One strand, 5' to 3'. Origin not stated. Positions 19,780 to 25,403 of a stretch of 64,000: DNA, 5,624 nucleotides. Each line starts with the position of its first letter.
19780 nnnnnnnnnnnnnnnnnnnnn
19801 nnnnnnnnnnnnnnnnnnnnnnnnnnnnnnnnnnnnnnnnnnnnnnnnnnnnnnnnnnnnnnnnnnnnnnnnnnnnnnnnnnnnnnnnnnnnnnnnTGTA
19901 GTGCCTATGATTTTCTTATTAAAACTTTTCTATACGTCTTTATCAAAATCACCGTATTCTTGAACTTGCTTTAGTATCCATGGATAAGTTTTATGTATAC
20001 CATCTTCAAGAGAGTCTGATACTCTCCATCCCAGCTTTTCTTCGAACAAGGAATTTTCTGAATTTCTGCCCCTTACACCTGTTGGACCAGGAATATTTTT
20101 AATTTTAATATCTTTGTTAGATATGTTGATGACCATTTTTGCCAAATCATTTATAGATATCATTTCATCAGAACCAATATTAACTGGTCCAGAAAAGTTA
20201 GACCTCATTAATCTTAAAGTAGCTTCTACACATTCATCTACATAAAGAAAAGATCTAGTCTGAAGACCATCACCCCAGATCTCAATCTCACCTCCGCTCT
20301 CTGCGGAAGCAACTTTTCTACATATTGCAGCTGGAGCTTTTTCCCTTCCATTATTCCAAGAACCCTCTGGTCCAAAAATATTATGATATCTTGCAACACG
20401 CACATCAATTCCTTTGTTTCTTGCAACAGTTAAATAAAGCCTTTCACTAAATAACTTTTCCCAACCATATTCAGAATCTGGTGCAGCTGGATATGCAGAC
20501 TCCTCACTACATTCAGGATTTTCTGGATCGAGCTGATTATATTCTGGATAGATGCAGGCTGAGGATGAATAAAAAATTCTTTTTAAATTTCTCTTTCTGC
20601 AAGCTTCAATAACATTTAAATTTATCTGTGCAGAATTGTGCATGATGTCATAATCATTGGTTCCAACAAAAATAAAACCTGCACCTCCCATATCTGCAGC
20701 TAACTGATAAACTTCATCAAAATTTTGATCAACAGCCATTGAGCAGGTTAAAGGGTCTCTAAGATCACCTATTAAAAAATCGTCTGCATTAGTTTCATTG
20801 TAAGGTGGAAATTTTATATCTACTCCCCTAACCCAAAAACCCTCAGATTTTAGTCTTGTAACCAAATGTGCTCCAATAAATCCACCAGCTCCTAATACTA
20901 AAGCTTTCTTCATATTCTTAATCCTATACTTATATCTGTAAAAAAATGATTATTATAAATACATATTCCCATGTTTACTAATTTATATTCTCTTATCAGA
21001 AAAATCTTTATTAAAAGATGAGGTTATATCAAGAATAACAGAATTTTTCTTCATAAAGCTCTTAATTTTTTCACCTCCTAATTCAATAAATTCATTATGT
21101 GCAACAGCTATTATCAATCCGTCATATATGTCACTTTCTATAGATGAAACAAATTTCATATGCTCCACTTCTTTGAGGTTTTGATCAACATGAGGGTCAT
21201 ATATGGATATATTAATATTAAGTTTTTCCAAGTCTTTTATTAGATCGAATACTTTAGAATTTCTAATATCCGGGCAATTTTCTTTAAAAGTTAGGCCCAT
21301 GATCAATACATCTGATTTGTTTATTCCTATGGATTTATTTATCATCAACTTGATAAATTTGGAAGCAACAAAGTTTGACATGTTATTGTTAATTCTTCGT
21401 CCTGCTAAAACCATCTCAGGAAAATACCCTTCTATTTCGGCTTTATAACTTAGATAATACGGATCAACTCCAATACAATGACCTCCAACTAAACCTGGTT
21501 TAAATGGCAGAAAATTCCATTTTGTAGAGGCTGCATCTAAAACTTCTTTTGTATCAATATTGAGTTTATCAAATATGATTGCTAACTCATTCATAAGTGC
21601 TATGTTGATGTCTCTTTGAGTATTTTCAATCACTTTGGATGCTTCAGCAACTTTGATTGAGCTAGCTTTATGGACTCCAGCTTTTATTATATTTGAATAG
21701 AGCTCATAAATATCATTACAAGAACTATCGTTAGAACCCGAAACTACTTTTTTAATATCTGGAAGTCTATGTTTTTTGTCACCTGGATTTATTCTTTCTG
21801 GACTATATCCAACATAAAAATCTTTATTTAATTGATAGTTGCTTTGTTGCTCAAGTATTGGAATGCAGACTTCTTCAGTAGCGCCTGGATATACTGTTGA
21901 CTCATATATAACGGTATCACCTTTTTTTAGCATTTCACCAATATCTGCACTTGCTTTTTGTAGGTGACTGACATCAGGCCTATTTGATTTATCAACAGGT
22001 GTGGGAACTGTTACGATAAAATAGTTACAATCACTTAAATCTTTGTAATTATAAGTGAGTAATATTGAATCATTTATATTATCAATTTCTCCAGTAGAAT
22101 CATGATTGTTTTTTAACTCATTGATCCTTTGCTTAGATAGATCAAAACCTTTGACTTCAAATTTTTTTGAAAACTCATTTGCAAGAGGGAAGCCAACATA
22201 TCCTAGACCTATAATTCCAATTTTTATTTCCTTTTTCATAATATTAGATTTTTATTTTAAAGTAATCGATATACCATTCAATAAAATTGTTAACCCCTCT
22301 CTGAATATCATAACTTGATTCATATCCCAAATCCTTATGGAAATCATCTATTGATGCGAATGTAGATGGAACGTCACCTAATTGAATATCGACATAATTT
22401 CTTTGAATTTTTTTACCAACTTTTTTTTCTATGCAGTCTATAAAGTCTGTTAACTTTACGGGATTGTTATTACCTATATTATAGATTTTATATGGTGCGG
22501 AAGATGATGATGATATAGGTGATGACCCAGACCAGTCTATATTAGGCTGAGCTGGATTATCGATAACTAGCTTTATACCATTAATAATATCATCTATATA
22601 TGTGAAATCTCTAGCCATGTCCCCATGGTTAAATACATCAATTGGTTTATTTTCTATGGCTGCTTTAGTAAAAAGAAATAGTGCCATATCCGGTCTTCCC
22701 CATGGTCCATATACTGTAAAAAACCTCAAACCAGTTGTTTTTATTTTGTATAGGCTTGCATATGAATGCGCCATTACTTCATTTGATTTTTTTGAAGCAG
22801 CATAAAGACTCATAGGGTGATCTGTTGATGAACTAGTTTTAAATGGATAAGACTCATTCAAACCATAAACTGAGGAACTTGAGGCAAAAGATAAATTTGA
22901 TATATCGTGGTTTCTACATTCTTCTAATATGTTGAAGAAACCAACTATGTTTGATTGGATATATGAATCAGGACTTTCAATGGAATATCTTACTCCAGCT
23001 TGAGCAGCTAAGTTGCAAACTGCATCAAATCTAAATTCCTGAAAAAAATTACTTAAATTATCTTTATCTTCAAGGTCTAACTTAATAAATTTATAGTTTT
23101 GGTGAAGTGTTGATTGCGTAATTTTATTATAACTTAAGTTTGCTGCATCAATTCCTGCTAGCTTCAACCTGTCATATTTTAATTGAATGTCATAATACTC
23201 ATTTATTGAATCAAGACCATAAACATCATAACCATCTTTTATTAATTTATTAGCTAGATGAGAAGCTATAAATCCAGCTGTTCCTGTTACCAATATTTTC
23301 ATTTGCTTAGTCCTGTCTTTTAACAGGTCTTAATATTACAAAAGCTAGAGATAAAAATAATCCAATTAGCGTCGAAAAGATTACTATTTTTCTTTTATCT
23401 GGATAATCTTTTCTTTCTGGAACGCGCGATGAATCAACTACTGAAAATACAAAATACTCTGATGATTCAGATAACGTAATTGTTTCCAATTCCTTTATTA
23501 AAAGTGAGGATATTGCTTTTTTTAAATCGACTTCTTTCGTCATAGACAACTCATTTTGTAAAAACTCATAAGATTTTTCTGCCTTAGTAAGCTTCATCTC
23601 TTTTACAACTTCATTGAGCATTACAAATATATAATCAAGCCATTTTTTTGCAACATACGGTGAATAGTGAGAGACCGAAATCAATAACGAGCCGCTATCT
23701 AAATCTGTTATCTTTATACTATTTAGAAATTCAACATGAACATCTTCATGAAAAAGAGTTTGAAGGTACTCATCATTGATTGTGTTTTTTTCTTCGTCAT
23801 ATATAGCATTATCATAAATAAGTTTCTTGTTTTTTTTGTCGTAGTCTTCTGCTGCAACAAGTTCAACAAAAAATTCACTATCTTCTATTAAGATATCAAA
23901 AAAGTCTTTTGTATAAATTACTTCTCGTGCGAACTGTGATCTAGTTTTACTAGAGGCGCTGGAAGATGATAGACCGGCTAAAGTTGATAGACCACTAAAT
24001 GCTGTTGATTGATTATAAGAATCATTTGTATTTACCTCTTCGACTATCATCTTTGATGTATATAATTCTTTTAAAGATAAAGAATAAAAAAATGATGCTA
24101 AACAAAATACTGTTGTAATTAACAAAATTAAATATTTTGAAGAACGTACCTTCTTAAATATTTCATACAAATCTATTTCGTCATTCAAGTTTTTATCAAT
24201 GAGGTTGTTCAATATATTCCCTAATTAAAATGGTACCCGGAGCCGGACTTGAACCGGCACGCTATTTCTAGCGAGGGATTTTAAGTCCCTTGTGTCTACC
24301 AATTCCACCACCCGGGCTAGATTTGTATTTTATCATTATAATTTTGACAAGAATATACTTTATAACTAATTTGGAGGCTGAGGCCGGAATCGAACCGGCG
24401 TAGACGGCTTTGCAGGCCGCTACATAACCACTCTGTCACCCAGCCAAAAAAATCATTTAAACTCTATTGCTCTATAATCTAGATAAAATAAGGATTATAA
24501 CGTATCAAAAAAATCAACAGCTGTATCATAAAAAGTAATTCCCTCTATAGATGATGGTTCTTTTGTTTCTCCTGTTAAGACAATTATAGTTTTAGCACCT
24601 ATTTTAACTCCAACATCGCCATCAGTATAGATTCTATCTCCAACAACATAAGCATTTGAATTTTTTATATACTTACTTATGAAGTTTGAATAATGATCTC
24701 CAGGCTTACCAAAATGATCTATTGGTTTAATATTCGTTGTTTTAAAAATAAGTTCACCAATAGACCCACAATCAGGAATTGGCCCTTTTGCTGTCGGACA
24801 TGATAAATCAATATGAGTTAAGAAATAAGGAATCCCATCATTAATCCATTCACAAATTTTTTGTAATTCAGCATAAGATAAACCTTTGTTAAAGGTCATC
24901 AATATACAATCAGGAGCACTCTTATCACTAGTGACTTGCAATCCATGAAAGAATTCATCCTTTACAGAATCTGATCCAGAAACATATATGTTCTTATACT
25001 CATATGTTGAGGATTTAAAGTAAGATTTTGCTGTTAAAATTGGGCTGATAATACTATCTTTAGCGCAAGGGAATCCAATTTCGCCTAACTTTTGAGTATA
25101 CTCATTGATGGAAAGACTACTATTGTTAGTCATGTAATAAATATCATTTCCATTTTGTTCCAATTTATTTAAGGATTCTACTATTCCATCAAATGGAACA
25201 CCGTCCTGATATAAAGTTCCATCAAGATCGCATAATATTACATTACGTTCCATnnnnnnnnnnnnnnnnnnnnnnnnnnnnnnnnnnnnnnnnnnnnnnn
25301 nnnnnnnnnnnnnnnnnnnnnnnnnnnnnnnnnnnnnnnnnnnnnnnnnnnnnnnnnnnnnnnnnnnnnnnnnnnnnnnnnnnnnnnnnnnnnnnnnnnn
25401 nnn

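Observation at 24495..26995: Complete gtp1-gtp2-gtp3-like trio (CDP-2-glycerol pathway) in a marine-type gammaproteobacterium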

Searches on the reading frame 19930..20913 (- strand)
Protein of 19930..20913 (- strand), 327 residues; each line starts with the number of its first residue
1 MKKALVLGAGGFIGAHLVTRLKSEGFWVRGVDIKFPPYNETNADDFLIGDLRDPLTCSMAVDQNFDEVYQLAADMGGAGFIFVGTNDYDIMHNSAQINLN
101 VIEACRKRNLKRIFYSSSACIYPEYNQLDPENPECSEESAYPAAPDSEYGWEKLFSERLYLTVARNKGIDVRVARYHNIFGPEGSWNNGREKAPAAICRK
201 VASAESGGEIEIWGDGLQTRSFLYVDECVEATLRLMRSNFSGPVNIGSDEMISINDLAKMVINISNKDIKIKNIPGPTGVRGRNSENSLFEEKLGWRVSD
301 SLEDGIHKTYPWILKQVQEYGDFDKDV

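Call 9: search_protein_families(library=pfam, proteins=[window:19930-20913:-], max_evalue=0.001)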
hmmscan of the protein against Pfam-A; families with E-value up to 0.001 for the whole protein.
window:19930-20913:- (327 aa): 6 families
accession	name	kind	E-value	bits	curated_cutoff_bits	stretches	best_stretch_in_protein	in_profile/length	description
PF01370.27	Epimerase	-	8.2e-44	150.3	20.9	1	4-247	1-240/240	NAD dependent epimerase/dehydratase family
PF16363.11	GDP_Man_Dehyd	-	3e-21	76.7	27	1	5-307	1-330/332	GDP-mannose 4,6 dehydratase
PF01073.25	3Beta_HSD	-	4.5e-10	39.5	22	1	5-163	1-160/280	3-beta hydroxysteroid dehydrogenase/isomerase family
PF02719.21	Polysacc_synt_2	-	1.7e-05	24.6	20.2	0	144-274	133-256/293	Polysaccharide biosynthesis protein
PF13460.12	NAD_binding_10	-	4.5e-05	23.8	27.2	1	8-126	1-106/184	NAD(P)H-binding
PF07993.18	NAD_binding_4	-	6.7e-05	22.6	20.1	0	100-230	118-256/258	Male sterility protein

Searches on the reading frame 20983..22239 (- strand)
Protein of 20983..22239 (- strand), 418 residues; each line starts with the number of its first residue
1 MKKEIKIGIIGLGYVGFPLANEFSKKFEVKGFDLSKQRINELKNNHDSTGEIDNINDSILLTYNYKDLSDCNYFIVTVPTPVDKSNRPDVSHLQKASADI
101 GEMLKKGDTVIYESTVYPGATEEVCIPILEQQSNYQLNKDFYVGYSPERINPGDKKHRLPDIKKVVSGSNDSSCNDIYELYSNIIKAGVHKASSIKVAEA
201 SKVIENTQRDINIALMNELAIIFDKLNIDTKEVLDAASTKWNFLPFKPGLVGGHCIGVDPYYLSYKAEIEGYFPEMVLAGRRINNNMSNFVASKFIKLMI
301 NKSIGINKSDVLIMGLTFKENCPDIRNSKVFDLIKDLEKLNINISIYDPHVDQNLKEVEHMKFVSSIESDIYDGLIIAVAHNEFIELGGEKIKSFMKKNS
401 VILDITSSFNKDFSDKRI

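Call 9: search_protein_families(library=pfam, proteins=[window:20983-22239:-], max_evalue=0.001)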
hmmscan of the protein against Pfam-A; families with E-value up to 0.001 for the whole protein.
window:20983-22239:- (418 aa): 4 families
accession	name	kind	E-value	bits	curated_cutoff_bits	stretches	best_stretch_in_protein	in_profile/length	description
PF03721.20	UDPG_MGDP_dh_N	-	2e-31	109.4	27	1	6-175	2-181/187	UDP-glucose/GDP-mannose dehydrogenase family, NAD binding domain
PF00984.24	UDPG_MGDP_dh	-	2.6e-24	85.6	25.4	1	197-285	2-93/94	UDP-glucose/GDP-mannose dehydrogenase family, central domain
PF03720.21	UDPG_MGDP_dh_C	-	1.5e-22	80.3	30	1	312-408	1-100/103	UDP-glucose/GDP-mannose dehydrogenase family, UDP binding domain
PF03446.21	NAD_binding_2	-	1.5e-07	32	21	1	6-125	1-104/161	NAD binding domain of 6-phosphogluconate dehydrogenase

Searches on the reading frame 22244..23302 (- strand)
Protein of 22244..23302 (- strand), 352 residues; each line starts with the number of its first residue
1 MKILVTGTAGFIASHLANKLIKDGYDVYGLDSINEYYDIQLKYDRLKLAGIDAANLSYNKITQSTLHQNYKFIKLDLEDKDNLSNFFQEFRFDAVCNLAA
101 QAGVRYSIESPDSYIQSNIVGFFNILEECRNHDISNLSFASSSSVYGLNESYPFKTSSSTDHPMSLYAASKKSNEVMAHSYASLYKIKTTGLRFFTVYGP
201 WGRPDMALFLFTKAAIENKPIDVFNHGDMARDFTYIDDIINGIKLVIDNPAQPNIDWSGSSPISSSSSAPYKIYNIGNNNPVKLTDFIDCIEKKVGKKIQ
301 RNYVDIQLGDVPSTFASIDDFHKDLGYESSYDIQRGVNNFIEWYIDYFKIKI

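Call 9: search_protein_families(library=pfam, proteins=[window:22244-23302:-], max_evalue=0.001)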
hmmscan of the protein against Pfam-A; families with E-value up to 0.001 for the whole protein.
window:22244-23302:- (352 aa): 7 families
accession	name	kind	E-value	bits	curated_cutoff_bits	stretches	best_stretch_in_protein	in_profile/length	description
PF01370.27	Epimerase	-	4.5e-54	183.8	20.9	1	3-252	1-230/240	NAD dependent epimerase/dehydratase family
PF16363.11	GDP_Man_Dehyd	-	4.3e-49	168.2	27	1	4-338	1-330/332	GDP-mannose 4,6 dehydratase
PF04321.23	RmlD_sub_bind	-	8.8e-14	51.7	27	1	1-251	1-201/287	RmlD substrate binding domain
PF01073.25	3Beta_HSD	-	9.2e-14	51.6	22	1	4-298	1-271/280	3-beta hydroxysteroid dehydrogenase/isomerase family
PF02719.21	Polysacc_synt_2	-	2e-09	37.5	20.2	1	3-141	1-127/293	Polysaccharide biosynthesis protein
PF00106.31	adh_short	-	0.00026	21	26.6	0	64-147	47-139/195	short chain dehydrogenase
PF07993.18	NAD_binding_4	-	0.00051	19.7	20.1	0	5-182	1-178/258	Male sterility protein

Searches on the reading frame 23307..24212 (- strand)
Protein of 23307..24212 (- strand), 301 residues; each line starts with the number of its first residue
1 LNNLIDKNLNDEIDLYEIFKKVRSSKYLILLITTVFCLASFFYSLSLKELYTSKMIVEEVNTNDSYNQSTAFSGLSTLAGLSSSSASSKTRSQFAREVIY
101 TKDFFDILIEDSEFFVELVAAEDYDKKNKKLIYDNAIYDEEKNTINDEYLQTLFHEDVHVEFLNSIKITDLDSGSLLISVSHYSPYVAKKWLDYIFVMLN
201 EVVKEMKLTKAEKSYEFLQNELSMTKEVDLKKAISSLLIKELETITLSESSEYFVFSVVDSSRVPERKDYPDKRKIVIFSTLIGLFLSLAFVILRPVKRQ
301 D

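Call 3: search_protein_families(library=pfam, proteins=[window:23307-24212:-], max_evalue=0.01)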
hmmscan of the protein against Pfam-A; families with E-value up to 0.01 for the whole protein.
window:23307-24212:- (301 aa): 2 families
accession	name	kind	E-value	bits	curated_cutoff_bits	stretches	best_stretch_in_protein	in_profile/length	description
PF02706.20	Wzz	-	3.2e-12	47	25.5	1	11-86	1-73/91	Chain length determinant protein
PF13807.11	GNVR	-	5.9e-08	33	27.7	1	219-295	4-80/82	G-rich domain on putative tyrosine kinase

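Call 4: search_protein_families(library=ncbifam, proteins=[window:23307-24212:-], max_evalue=0.01)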
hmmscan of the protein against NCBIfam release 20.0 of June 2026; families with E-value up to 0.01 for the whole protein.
window:23307-24212:- (301 aa): 7 families
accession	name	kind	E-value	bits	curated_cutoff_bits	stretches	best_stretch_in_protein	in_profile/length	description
NF007699.1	PRK10381.1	equivalog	1.6e-11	43.7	300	2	6-233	20-240/368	LPS O-antigen length regulator Wzz(fepE)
NF008568.0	PRK11519.1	equivalog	2.1e-08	32.8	1068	2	6-65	11-71/720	tyrosine-protein kinase Wzc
NF007350.0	PRK09841.1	equivalog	8.2e-07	27.5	1248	0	219-299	370-450/726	tyrosine-protein kinase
TIGR01006.1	polys_exp_MPA1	subfamily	7.7e-06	25.5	296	1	10-65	5-63/226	CspC family polysaccharide chain length determinant protein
NF012015.1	PRK15471.1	equivalog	1.6e-05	24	267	0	7-63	12-68/325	LPS O-antigen chain length determinant protein WzzB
TIGR01005.1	eps_transp_fam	subfamily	6.6e-05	21.3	411.7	0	202-296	360-453/754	exopolysaccharide transport protein family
TIGR03007.1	pepcterm_ChnLen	equivalog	0.00093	17.5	278.85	0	240-294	376-434/498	XrtA system polysaccharide chain length determinant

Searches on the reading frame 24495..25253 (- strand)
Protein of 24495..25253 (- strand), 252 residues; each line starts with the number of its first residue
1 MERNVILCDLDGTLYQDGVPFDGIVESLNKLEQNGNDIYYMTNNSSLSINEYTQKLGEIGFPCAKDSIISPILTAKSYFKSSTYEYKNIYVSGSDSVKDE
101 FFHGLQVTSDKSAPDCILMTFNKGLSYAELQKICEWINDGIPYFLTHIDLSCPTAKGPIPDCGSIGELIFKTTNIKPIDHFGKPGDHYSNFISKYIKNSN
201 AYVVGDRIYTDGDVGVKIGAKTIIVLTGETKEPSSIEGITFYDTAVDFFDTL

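Call 3: search_protein_families(library=pfam, proteins=[window:24495-25253:-], max_evalue=0.01)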
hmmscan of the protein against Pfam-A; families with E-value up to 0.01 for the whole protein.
window:24495-25253:- (252 aa): 4 families
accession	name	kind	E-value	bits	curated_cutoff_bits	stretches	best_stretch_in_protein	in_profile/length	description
PF13344.12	Hydrolase_6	-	2.3e-21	76.2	27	1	6-101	1-95/101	Haloacid dehalogenase-like hydrolase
PF13242.12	Hydrolase_like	-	1e-08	35.4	22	1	181-233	2-56/75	HAD-hyrolase-like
PF00702.32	Hydrolase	-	9.4e-05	23.3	26.4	1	5-211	3-183/191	haloacid dehalogenase-like hydrolase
PF20856.2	SdbC_C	-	0.00055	20.5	27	0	186-204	20-38/70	SdbC, C-terminal domain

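Call 4: search_protein_families(library=ncbifam, proteins=[window:24495-25253:-], max_evalue=0.01)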
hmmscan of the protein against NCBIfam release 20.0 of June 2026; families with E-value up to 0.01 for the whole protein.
window:24495-25253:- (252 aa): 8 families
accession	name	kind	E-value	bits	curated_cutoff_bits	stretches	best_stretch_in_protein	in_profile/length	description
TIGR01460.1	HAD-SF-IIA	subfamily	2.6e-26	92.9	100.15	1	6-228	1-246/246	HAD-IIA family hydrolase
TIGR01457.1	HAD-SF-IIA-hyp2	hypoth_equivalog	6.8e-26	91.3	247.65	1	7-232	5-229/249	TIGR01457 family HAD-type hydrolase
TIGR01452.1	PGP_euk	subfamily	1.2e-24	87.2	201.95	1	5-231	4-252/279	phosphoglycolate/pyridoxal phosphate family phosphatase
NF053752.1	TK1734_fam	exception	8.7e-23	80.9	475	1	6-229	3-232/260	2-phosphoglycolate phosphatase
NF007762.0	PRK10444.1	equivalog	3.7e-15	56.2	368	1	4-230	4-225/250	HAD-IIA family hydrolase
TIGR01458.1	HAD-SF-IIA-hyp3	hypoth_equivalog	4.1e-12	46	175.95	1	5-231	3-229/257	TIGR01458 family HAD-type hydrolase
TIGR01459.1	HAD-SF-IIA-hyp4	hypoth_equivalog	5.5e-10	39.1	103.75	1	4-227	9-242/242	TIGR01459 family HAD-type hydrolase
TIGR01662.1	HAD-SF-IIIA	subfamily_domain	4.3e-06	26.9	44.6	0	179-226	89-139/141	HAD-IIIA family hydrolase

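Call 12: search_solved_structures(query=window:24495-25253:-, max_evalue=0.001)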
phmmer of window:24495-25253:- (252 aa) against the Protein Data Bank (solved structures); distinct sequences matched with E-value up to 0.001: 30.
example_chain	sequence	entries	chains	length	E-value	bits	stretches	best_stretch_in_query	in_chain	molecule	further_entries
1pw5_A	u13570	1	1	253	3.7e-35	124.6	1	5-237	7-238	nagD protein, putative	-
1vjr_A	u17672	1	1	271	4.7e-35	124.3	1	5-237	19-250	4-nitrophenylphosphatase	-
1zjj_A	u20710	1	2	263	2.4e-19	72.8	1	6-230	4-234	hypothetical protein PH1952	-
3pdw_A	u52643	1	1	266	3.7e-19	72.2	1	7-236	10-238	Uncharacterized hydrolase yutF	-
3qgm_A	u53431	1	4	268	2e-18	69.8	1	6-233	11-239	p-nitrophenyl phosphatase (Pho2)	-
4jdp_A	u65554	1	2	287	2.5e-18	69.5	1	6-233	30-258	p-nitrophenyl phosphatase (Pho2)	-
4kn8_A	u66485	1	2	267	9.4e-16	61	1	4-231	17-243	Thermostable NPPase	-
4ig4_A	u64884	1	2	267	9.4e-16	61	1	4-231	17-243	Thermostable NPPase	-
1wvi_A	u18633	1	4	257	9.5e-16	61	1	6-235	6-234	putative phosphatases involved in N-acetyl-glucosamine catabolism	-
4o8c_A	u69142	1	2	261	1.2e-15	60.7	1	4-231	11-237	Thermostable NPPase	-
4ift_A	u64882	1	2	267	1.8e-15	60.1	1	4-231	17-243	Thermostable NPPase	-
3epr_A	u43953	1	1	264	1.9e-15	60.1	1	7-231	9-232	Hydrolase, haloacid dehalogenase-like family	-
1ydf_A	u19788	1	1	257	6e-15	58.4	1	7-240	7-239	hydrolase, haloacid dehalogenase-like family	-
4i9f_A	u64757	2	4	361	1.4e-14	57.3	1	2-230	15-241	Glycerol 3-phosphate phosphatase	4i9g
1yv9_A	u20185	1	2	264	3.2e-14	56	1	6-232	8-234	hydrolase, haloacid dehalogenase family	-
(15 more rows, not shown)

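Call 71: find_encoding_contigs(protein=window:24495-25253:-, flank=10000, max_places=5)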
Protein window:24495-25253:- (252 aa): 1 contig read that carries it; 1 place shown.
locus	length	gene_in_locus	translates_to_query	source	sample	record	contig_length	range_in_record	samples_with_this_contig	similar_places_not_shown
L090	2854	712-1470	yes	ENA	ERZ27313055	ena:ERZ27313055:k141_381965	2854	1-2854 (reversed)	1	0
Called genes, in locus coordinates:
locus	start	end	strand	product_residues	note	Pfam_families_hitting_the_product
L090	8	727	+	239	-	PF00483:NTP_transferase, PF12804:NTP_transf_3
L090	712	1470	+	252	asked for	PF13344:Hydrolase_6, PF13242:Hydrolase_like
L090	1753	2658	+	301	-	PF02706:Wzz, PF13807:GNVR (weak)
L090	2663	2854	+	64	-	?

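Call 98: search_solved_structures(query=window:24495-25253:-, max_evalue=1e-25, show_alignments=1)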
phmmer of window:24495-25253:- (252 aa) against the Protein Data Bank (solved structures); distinct sequences matched with E-value up to 1e-25: 2.
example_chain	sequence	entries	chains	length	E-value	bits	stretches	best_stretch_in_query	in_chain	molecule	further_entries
1pw5_A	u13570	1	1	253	3.7e-35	124.6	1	5-237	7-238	nagD protein, putative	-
1vjr_A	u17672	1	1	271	4.7e-35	124.3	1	5-237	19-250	4-nitrophenylphosphatase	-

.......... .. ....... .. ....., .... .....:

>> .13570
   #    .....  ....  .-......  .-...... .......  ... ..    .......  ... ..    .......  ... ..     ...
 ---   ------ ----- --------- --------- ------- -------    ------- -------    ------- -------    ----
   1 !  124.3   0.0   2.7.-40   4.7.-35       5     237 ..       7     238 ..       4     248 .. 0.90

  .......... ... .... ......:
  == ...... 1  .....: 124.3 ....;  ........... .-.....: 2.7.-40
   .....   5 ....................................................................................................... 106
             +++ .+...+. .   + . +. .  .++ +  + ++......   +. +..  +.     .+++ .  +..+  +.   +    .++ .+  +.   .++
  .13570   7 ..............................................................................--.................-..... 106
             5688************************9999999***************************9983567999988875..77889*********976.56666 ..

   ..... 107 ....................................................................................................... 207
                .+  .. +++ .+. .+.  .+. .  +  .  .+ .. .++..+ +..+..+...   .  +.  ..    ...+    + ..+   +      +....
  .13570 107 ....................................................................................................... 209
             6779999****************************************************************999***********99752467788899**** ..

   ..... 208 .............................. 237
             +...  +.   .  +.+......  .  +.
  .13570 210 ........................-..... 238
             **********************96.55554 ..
